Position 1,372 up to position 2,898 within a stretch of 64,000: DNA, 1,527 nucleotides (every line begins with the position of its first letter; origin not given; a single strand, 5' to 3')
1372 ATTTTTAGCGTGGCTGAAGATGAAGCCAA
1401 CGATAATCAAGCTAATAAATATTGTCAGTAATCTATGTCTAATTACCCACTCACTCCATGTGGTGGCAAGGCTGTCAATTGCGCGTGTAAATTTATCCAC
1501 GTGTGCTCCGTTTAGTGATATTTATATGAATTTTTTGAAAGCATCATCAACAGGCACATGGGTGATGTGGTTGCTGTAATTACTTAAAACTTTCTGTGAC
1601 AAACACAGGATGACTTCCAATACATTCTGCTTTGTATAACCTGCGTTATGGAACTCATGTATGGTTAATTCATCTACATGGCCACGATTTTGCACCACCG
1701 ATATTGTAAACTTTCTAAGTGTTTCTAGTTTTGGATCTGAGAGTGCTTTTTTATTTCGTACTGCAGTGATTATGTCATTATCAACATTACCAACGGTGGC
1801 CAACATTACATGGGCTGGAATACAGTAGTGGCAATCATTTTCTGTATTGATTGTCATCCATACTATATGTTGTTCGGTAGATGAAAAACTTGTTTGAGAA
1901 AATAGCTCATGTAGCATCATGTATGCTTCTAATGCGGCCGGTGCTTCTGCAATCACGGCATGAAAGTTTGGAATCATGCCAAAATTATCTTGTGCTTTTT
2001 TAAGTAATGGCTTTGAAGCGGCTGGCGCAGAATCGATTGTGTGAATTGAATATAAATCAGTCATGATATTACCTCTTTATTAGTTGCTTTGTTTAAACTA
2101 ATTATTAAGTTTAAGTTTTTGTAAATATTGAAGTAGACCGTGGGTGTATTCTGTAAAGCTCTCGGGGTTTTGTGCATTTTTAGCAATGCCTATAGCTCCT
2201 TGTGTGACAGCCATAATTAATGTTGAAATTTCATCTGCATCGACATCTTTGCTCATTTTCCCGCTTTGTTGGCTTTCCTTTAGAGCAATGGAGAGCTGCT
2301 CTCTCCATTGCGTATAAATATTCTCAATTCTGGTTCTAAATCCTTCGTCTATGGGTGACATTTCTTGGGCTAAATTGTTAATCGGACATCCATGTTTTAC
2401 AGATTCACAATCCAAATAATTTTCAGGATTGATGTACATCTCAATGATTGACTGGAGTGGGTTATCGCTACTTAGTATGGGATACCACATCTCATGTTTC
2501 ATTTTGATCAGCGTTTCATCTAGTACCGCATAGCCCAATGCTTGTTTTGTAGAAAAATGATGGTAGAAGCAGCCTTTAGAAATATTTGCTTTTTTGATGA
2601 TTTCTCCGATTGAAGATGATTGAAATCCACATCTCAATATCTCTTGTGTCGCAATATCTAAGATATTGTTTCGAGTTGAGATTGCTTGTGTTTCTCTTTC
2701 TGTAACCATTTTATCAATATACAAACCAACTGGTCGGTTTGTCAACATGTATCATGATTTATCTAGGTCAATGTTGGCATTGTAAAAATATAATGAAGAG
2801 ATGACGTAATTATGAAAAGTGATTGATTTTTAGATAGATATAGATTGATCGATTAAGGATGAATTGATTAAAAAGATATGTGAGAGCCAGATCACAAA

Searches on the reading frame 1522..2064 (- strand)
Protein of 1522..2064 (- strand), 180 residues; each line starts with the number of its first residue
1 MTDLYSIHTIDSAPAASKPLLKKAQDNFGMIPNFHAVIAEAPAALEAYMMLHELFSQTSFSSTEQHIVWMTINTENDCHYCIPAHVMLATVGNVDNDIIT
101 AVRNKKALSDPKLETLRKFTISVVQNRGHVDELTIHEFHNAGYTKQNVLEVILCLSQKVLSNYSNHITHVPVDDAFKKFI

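Call 47: search_protein_families(library=pfam, proteins=[window:1522-2064:-], max_evalue=0.001)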
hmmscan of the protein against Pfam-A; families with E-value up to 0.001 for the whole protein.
window:1522-2064:- (180 aa): 1 family
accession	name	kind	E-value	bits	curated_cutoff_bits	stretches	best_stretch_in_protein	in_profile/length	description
PF02627.25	CMD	-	0.00021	21.7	23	0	50-102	9-62/84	Carboxymuconolactone decarboxylase family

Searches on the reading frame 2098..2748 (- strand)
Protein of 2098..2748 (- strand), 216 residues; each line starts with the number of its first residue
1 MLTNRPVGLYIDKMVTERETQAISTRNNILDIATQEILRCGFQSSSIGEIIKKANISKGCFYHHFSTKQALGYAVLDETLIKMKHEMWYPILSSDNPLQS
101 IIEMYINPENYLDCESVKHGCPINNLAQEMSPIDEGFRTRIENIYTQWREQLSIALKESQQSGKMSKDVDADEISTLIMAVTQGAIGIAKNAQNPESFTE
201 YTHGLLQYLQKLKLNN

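Call 22: find_encoding_contigs(protein=window:2098-2748:-, flank=10000, max_places=3)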
Protein window:2098-2748:- (216 aa): no gene with exactly this product is on record in the collection.

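Call 47: search_protein_families(library=pfam, proteins=[window:2098-2748:-], max_evalue=0.001)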
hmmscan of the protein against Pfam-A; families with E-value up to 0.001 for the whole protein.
window:2098-2748:- (216 aa): 4 families
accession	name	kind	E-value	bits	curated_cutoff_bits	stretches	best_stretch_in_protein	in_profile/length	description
PF16925.10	TetR_C_13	-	1.2e-15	58.3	27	1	109-200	13-104/109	Tetracyclin repressor-like, C-terminal domain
PF21993.1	TetR_C_13_2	-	4.5e-14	53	27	1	97-199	1-98/103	Transcriptional regulator LmrA/YxaF-like, C-terminal domain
PF00440.29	TetR_N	-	2e-09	37.5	24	1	29-71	1-43/47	Bacterial regulatory proteins, tetR family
PF13977.11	TetR_C_6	-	0.00029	21.4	27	1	131-185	33-86/115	BetI-type transcriptional repressor, C-terminal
